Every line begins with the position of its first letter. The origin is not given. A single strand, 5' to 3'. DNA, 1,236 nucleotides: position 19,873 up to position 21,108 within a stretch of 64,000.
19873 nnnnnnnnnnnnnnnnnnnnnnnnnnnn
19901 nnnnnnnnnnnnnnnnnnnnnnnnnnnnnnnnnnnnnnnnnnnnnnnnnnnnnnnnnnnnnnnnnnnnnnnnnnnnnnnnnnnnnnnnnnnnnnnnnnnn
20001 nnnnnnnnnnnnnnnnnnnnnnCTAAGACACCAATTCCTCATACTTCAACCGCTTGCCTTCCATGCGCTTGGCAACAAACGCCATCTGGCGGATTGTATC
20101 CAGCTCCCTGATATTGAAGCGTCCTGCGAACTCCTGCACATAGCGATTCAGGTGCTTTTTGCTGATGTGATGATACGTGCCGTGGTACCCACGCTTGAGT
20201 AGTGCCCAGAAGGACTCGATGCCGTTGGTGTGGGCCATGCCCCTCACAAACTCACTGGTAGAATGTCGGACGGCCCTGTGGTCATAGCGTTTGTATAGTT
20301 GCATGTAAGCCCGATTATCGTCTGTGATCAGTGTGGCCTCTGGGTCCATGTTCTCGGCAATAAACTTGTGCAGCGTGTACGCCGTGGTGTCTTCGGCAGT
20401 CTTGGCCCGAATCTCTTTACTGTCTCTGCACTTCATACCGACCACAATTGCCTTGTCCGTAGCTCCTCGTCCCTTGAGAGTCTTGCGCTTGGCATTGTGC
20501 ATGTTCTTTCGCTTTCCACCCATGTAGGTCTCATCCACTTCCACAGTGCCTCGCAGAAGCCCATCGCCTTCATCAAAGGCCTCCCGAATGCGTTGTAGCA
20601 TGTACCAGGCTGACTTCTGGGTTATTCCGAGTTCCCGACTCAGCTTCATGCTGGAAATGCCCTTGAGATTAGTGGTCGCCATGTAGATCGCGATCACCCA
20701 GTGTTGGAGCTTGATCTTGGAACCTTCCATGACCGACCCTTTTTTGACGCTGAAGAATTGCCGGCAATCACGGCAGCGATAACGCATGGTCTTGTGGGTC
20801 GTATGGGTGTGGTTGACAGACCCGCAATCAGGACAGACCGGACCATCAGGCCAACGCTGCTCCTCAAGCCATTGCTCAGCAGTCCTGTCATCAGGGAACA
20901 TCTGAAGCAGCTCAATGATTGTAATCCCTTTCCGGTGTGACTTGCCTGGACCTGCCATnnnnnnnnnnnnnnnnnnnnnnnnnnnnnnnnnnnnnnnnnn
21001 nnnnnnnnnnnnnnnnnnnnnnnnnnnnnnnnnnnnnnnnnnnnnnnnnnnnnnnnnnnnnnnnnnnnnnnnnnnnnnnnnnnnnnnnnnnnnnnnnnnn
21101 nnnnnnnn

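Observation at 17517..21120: A 3.6-kb IS1595-family transposon with an 8-bp target duplication has split the conserved ftsYEX-rpoH unit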

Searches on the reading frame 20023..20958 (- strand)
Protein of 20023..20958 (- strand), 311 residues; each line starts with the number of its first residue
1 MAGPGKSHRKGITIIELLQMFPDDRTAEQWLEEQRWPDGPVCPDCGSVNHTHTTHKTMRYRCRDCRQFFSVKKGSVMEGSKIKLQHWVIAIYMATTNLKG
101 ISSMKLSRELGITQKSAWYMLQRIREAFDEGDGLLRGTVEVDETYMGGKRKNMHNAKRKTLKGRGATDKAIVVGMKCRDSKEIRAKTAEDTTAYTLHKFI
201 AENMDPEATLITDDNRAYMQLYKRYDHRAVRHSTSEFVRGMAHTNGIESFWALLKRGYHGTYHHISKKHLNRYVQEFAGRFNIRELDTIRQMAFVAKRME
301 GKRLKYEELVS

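Call 6: search_protein_families(library=pfam, proteins=[window:20023-20958:-], max_evalue=0.01)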
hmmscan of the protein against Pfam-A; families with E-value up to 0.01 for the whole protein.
window:20023-20958:- (311 aa): 3 families
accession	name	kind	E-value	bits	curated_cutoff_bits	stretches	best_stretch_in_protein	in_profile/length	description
PF12762.13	DDE_Tnp_IS1595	-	4e-41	141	27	1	135-282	2-153/153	ISXO2-like transposase domain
PF12760.12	Zn_ribbon_IS1595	-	4.3e-11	43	25.4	1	22-66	1-44/46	Transposase zinc-ribbon domain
PF17283.8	Zn_ribbon_SprT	-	0.0077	16.7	28.1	0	41-70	6-35/38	SprT-like zinc ribbon domain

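Call 7: find_encoding_contigs(protein=window:20023-20958:-, flank=6000, max_places=10)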
Protein window:20023-20958:- (311 aa): no gene with exactly this product is on record in the collection.

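Call 18: find_homologous_proteins(query=window:20023-20958:-, max_evalue=1e-20)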
Query window:20023-20958:- (311 aa): 7962 proteins with E <= 1e-20 among 8000 candidates; the best 120 are listed.
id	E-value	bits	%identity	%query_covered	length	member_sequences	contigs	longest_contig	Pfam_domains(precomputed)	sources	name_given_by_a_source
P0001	1.0e-151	522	100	76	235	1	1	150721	PF12762.14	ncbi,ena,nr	ncbi:MAG: IS1595 family transposase [Gammaproteobacteria bacterium]|nr:IS1595 family transposase [Ga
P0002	1.5e-146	505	71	100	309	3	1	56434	PF12760.13,PF12762.14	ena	-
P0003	4.1e-143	494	69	100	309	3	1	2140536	PF12760.13,PF12762.14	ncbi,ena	-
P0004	1.0e-142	493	68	100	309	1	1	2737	PF12760.13,PF12762.14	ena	-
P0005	4.4e-139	481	68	100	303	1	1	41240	PF12760.13,PF12762.14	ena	-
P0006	9.3e-139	480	66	99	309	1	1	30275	PF12760.13,PF12762.14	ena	-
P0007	3.2e-128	445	66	94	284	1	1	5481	PF12760.13,PF12762.14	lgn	-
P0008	3.2e-128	445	67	97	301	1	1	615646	PF12760.13,PF12762.14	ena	-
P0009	9.7e-125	434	60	100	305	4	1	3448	PF12760.13,PF12762.14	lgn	-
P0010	4.4e-124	432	61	100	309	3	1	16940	PF12760.13,PF12762.14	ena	-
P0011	5.7e-123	428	61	99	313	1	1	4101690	PF12760.13,PF12762.14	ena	-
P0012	1.4e-122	427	61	99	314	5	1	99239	PF12760.13,PF12762.14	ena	-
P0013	7.6e-122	424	61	99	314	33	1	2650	PF12760.13,PF12762.14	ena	-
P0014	1.5e-121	423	60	99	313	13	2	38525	PF12760.13,PF12762.14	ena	-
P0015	3.1e-121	422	60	100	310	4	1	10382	PF12760.13,PF12762.14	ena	-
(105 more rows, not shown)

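Call 20: find_encoding_contigs(protein=P0002, flank=6000, max_places=4)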
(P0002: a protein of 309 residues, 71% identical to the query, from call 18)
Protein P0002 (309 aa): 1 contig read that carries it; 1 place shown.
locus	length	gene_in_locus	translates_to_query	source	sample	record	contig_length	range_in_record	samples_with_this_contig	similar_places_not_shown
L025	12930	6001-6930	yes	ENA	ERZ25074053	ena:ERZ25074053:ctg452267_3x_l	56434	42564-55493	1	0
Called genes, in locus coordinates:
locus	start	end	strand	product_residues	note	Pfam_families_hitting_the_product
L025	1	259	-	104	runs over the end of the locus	-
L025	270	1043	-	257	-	PF01479:S4 (weak), PF00849:PseudoU_synth_2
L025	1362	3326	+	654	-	PF00575:S1, PF10150:RNase_E_G, PF20833:RNase_E_G_Thio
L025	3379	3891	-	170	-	PF01451:LMWPc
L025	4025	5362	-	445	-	PF01979:Amidohydro_1, PF12890:DHOase (faint), PF07969:Amidohydro_3 (weak)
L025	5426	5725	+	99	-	-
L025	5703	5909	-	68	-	-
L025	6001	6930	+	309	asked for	PF12760:Zn_ribbon_IS1595, PF12762:DDE_Tnp_IS1595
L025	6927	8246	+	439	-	PF01555:N6_N4_Mtase, PF01844:HNH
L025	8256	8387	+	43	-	-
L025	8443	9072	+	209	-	PF00578:AhpC-TSA, PF08534:Redoxin, PF00255:GSHPx (weak), PF00085:Thioredoxin (weak), PF13098:Thioredoxin_2 (weak), PF13905:Thioredoxin_8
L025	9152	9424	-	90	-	PF14026:SCO4226-like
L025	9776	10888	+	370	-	-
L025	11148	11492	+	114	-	PF01568:Molydop_binding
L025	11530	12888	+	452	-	-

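Call 21: find_encoding_contigs(protein=P0003, flank=6000, max_places=4)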
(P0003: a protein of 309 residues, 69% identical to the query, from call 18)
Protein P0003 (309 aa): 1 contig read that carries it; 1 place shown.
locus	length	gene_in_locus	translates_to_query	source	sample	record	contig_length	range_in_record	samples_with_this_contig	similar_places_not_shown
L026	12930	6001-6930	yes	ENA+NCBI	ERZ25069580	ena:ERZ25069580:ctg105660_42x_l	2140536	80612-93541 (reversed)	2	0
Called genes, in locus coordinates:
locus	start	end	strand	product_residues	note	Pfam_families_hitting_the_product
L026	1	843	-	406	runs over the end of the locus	PF01242:PTPS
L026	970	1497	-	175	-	PF08714:Fae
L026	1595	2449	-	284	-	PF01874:CitG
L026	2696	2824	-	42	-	-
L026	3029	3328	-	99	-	-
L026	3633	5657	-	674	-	PF16960:HpuA (faint)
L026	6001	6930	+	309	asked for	PF12760:Zn_ribbon_IS1595, PF12762:DDE_Tnp_IS1595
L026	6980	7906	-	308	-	PF08443:RimK, PF02955:GSH-S_ATP (weak)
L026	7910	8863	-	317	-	PF02289:MCH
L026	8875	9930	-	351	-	PF02655:ATP-grasp_3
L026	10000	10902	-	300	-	PF09176:Mpt_N, PF01262:AlaDh_PNT_C (weak)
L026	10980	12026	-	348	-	PF00288:GHMP_kinases_N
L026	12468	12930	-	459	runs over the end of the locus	PF01406:tRNA-synt_1e, PF09334:tRNA-synt_1g (faint), PF09190:DALR_2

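Call 39: find_encoding_contigs(protein=P0005, flank=6000, max_places=3)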
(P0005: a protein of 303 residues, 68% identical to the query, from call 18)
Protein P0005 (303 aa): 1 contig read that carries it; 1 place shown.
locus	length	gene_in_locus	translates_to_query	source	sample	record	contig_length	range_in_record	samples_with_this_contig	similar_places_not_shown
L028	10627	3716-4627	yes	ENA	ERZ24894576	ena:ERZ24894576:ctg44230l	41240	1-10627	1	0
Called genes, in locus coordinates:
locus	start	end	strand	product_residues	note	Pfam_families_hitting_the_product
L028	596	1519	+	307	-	-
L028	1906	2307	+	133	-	-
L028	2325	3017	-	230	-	PF13643:DUF4145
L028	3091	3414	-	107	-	-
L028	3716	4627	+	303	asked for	PF12760:Zn_ribbon_IS1595, PF12762:DDE_Tnp_IS1595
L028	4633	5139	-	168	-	-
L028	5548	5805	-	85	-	-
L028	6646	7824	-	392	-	PF00155:Aminotran_1_2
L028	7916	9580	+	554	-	PF04851:ResIII, PF17757:UvrB_inter, PF27431:UvrB_3rd, PF00271:Helicase_C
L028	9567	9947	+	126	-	PF12344:UvrB, PF02151:UVR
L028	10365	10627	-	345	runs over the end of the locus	-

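Call 40: find_encoding_contigs(protein=P0006, flank=6000, max_places=3)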
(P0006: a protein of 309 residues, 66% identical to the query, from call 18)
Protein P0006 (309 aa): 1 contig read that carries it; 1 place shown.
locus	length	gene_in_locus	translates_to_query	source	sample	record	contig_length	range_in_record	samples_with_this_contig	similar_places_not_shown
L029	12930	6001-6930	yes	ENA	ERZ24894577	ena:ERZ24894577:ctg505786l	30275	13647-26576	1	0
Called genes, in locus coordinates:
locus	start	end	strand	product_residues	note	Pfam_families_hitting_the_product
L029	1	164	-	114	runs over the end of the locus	-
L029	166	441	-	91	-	PF27050:Phage_P22_Y8K6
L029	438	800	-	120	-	PF27050:Phage_P22_Y8K6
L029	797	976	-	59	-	-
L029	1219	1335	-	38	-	-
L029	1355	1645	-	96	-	-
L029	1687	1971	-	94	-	-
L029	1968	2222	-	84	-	PF27050:Phage_P22_Y8K6 (weak)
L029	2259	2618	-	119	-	-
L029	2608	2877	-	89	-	-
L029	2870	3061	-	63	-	-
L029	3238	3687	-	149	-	-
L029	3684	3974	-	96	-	PF27050:Phage_P22_Y8K6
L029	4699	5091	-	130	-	-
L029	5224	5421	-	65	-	-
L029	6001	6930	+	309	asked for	PF12760:Zn_ribbon_IS1595, PF12762:DDE_Tnp_IS1595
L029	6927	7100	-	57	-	-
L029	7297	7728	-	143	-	-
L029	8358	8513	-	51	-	-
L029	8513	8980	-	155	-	-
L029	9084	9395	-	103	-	-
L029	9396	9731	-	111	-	PF19698:DUF6197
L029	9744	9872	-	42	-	-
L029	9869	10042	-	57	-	-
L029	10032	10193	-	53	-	-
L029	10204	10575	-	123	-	-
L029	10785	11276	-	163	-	PF07799:DUF1643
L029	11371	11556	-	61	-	-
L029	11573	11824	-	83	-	-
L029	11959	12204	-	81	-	-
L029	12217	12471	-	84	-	-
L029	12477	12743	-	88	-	-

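Call 41: find_encoding_contigs(protein=P0008, flank=6000, max_places=3)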
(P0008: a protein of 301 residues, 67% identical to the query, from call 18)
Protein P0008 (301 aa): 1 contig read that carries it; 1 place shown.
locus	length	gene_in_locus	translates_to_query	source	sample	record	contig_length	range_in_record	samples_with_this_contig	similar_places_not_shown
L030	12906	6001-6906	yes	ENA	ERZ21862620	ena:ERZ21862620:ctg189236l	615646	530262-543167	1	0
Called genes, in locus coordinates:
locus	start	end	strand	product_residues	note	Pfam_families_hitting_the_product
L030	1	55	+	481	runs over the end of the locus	PF12812:PDZ_1 (faint), PF00089:Trypsin, PF13365:Trypsin_2, PF00595:PDZ, PF13180:PDZ_2, PF17820:PDZ_6 (weak), PF00595:PDZ, PF17820:PDZ_6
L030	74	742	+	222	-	PF00834:Ribul_P_3_epim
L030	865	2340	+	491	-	PF04715:, PF00425:Chorismate_bind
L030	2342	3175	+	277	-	PF00520:Ion_trans, PF08016:PKD_channel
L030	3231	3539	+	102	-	PF00814:TsaD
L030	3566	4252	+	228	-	PF00814:TsaD, PF22521:HypF_C_2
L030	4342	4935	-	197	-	PF02660:G3P_acyltransf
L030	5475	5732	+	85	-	-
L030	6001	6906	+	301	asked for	PF12760:Zn_ribbon_IS1595, PF12762:DDE_Tnp_IS1595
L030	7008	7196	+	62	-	-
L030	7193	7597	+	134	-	PF15738:YafQ_toxin (weak)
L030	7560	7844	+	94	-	-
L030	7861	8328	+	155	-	PF01555:N6_N4_Mtase (weak)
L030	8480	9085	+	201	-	PF01555:N6_N4_Mtase, PF01844:HNH, PF14279:HNH_5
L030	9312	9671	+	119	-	PF02152:FolB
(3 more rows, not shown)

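Call 66: search_protein_families(library=ncbifam, proteins=[window:20023-20958:-], max_evalue=0.01)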
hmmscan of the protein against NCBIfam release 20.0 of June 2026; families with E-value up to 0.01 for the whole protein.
window:20023-20958:- (311 aa): 4 families
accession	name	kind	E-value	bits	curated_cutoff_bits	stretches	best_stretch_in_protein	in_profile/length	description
NF033547.1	transpos_IS1595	equivalog_domain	2.4e-57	194.2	75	1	80-284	2-215/215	IS1595 family transposase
NF033558.1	transpos_IS1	equivalog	1.3e-06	28.5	100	1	42-234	1-179/199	IS1 family transposase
NF050000.1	IS1_IS1595_Zn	domain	0.00027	21.4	28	1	42-70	1-32/34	IS1/IS1595 family N-terminal zinc-binding domain-containing protein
NF033587.1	transpos_IS6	equivalog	0.0082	15.9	125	0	184-283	102-200/202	IS6 family transposase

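Call 71: search_dna_similar(query=window:20023-20958:-, collection=plasmids, mode=protein, max_rows=15)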
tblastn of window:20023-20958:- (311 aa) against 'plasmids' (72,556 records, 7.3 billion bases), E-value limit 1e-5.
Records with a match: 486; places in all: 691; records where one place covers at least 80% of the query: 356.
Best place of each record, by identity: <60% 486.
By first word of the organism name: Sinorhizobium 44; Pseudosulfitobacter 30; Ralstonia 29; Acinetobacter 29; Rhizobium 19; Xanthomonas 18; Aeromonas 17; Mesorhizobium 14; Haloarcula 11; Chondrinema 11; and 120 more.
By predicted mobility (MOB-suite, as given by PLSDB): non-mobilizable 251; conjugative 145; mobilizable 90.
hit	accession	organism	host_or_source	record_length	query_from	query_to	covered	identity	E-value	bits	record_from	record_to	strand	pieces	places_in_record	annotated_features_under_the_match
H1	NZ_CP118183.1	Entomospira culicis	Culex pipiens,cell culture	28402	13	310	96%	42.3%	1e-69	241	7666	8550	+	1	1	IS1595 family transposase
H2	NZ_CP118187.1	Entomospira culicis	Culex pipiens,cell culture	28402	13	310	96%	42.3%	1e-69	241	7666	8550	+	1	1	IS1595 family transposase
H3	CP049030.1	Rhodobacteraceae bacterium SC52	Apostichopus japonicus,pure ...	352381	4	272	86%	45.1%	1e-64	227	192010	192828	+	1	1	none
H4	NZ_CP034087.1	Methylocystis rosea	cell culture,groundwater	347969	13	311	96%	39.9%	2e-59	212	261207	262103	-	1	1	IS1595 family transposase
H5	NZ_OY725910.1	Bacteroides finegoldii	-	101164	13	288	89%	42.3%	6e-56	202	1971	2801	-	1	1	none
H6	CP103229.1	Bacteroides faecis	Homo sapiens,cell culture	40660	13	286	88%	41.9%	2e-55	200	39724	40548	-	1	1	IS1595 family transposase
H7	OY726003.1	Phocaeicola massiliensis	-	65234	13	294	91%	40.7%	7e-54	196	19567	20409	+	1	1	record has no annotation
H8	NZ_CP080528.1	Mesorhizobium sp. AR07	Oxytropis sp.,Cell culture,root nodule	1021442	21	306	92%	37.5%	1e-51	189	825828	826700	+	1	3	record has no annotation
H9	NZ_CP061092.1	Roseomonas marmotae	Marmota himalayana,pure culture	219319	7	308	97%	34.5%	3e-45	171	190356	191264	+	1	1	IS1595 family transposase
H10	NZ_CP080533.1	Mesorhizobium sp. AR02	Oxytropis sp.,Cell culture,root nodule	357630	10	284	87%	38.1%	8e-38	183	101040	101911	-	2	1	none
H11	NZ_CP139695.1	Limimaricola variabilis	Bacterial Culture,hydrothermal vent ...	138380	2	293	94%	34.6%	5e-43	164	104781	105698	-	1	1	IS1595 family transposase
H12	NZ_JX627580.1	Methylobacterium oryzae CBMB20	-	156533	26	309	91%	35.5%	3e-49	182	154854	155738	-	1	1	IS1595 family transposase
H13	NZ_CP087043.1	Pseudosulfitobacter pseudonitzschiae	Mediolabrus comicus,The surface ...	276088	23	308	92%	35.0%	3e-46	174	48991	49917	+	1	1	IS1595 family transposase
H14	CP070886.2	Pseudosulfitobacter pseudonitzschiae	Skeletonema costatum,The surface ...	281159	23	308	92%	35.0%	3e-46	174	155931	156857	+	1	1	IS1595 family transposase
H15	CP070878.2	Pseudosulfitobacter pseudonitzschiae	Skeletonema costatum,The surface ...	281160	23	308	92%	35.0%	3e-46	174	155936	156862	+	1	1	IS1595 family transposase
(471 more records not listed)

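Call 85: search_protein_families(library=pfam, proteins=[L029:7297-7728:-, L028:5548-5805:-, L028:4633-5139:-, L026:3633-5657:-, L026:3029-3328:-, L029:6927-7100:-], max_evalue=0.1)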
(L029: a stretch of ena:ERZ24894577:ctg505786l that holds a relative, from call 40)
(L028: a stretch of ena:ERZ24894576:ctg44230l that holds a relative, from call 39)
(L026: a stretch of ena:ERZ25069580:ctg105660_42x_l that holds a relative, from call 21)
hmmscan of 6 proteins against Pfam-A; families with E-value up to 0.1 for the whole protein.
L029:7297-7728:- (143 aa): 0 families

L028:5548-5805:- (85 aa): 0 families

L028:4633-5139:- (168 aa): 0 families

L026:3633-5657:- (674 aa): 1 family
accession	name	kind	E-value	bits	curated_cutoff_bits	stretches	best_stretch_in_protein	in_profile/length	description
PF16960.11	HpuA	-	6.5e-06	26.1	29.7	2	438-509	64-128/251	Haemoglobin-haptoglobin utilisation, porphyrin transporter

L026:3029-3328:- (99 aa): 0 families

L029:6927-7100:- (57 aa): 0 families
